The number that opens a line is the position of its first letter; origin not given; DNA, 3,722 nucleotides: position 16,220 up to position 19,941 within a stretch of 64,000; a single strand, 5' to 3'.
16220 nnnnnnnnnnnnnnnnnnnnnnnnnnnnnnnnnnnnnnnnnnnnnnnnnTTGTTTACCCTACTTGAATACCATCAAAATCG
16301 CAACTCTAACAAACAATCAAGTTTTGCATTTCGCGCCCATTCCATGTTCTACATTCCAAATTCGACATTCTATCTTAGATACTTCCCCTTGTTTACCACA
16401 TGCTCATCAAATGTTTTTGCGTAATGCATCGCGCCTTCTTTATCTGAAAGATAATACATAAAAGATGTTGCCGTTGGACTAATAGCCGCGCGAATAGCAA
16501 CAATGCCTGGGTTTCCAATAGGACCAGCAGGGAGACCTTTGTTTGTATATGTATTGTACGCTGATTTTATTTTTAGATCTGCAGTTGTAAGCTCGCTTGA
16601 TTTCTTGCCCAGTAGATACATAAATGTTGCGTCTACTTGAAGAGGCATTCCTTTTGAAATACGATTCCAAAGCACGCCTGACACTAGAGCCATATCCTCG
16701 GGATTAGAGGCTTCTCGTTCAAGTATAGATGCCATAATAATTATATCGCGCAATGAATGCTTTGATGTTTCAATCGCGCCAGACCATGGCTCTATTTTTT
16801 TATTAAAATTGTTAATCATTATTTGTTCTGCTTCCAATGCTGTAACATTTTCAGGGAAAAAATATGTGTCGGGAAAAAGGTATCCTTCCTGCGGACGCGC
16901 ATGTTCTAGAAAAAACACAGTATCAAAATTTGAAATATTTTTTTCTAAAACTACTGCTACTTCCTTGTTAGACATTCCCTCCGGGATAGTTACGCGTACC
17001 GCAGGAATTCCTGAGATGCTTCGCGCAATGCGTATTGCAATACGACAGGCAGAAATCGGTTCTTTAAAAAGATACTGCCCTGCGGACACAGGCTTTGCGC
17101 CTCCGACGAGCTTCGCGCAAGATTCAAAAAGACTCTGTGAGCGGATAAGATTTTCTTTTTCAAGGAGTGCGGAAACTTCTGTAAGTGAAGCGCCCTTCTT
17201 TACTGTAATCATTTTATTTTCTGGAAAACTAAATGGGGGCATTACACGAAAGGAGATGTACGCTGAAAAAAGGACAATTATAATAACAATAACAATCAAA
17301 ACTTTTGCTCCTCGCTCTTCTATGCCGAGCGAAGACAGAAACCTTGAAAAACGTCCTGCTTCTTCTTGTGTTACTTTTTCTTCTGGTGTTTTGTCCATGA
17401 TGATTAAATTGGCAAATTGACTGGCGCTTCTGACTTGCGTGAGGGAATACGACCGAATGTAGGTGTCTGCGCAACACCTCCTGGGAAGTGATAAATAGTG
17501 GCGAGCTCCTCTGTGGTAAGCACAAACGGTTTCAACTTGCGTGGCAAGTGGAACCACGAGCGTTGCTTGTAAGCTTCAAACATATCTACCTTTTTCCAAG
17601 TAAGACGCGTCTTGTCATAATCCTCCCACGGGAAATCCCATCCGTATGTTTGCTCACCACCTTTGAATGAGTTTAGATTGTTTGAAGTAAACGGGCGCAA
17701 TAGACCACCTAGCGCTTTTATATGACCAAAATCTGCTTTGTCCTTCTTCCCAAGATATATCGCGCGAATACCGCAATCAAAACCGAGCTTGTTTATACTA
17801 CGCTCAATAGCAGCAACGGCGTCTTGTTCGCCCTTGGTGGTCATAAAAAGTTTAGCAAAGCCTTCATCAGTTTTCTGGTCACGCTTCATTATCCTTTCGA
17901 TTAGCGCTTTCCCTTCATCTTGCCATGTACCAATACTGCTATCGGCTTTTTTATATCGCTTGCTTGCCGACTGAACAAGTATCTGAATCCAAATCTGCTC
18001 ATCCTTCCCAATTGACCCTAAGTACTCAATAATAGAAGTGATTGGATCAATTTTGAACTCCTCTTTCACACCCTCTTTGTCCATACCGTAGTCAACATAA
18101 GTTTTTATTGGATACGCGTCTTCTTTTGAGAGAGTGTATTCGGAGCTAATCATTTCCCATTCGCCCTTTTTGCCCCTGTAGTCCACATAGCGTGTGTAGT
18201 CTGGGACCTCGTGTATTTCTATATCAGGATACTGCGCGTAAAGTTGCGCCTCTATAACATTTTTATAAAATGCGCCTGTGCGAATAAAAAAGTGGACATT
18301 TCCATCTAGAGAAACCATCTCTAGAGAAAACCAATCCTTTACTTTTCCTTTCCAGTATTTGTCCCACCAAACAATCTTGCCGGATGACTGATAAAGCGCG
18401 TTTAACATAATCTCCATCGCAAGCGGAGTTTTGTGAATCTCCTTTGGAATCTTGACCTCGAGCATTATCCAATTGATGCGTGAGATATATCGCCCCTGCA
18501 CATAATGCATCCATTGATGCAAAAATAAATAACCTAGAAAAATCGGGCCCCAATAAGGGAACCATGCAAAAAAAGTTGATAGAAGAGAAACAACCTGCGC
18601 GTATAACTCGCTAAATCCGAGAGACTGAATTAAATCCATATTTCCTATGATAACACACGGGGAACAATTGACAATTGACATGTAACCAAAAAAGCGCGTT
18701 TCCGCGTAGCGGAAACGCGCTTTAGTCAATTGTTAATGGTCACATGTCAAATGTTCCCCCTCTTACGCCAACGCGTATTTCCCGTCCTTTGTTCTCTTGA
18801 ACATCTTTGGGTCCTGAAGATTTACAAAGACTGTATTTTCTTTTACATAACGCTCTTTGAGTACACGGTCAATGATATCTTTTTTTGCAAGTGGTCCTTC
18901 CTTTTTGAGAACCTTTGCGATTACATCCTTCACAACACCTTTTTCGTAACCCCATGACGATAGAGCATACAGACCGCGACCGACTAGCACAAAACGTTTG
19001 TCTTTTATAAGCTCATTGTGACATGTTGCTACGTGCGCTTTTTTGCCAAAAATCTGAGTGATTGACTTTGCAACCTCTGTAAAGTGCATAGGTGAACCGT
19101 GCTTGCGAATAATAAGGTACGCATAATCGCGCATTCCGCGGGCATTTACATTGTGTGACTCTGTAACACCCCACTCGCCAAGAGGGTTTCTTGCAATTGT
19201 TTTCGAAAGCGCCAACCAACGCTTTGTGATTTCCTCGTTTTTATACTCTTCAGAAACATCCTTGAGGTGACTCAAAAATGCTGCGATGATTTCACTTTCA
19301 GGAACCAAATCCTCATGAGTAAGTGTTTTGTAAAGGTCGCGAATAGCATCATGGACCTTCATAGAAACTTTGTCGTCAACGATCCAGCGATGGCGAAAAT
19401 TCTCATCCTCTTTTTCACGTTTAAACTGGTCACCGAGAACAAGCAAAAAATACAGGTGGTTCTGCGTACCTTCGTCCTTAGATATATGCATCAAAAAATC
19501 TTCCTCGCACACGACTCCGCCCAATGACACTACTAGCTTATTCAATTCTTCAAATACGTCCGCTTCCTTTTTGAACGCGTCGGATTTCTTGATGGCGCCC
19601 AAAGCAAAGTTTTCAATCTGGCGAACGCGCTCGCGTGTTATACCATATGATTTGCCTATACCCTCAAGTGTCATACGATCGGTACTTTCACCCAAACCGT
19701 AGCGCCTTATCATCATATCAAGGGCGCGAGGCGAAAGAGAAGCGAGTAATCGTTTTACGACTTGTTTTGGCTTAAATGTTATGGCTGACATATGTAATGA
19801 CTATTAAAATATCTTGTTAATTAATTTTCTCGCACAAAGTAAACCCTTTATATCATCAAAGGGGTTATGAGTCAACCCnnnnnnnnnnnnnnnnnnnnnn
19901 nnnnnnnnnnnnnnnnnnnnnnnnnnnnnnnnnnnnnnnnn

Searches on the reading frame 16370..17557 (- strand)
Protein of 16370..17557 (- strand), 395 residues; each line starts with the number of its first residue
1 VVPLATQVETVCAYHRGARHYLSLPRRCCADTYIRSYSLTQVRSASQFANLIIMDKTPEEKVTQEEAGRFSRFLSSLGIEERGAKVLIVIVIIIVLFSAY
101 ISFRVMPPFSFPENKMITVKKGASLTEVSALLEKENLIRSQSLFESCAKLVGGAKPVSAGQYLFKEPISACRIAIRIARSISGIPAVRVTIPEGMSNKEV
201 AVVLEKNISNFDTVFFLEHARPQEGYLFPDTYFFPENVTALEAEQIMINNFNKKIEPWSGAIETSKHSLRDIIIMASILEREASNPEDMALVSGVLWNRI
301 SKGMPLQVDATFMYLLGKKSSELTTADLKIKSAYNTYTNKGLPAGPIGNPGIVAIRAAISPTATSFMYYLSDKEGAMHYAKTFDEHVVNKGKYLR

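Call 7: search_protein_families(library=pfam, proteins=[window:16370-17557:-], max_evalue=0.001)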
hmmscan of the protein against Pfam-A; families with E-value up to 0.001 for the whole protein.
window:16370-17557:- (395 aa): 1 family
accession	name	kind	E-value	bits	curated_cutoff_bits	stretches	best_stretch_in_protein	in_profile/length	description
PF02618.21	YceG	-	4e-72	243.4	32.4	1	117-390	1-273/275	YceG-like family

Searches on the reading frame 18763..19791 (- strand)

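Call 8: search_protein_families(library=pfam, proteins=[window:18763-19791:-], max_evalue=0.001)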
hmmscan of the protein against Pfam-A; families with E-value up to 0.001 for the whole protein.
window:18763-19791:- (342 aa): 2 families
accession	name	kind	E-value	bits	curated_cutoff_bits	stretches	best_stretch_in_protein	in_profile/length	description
PF04545.22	Sigma70_r4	-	3.1e-11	43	24.1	1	15-69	1-50/50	Sigma-70, region 4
PF05066.19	HARE-HTH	-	2.7e-08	34.5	25.9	1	220-280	3-71/71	HB1, ASXL, restriction endonuclease HTH domain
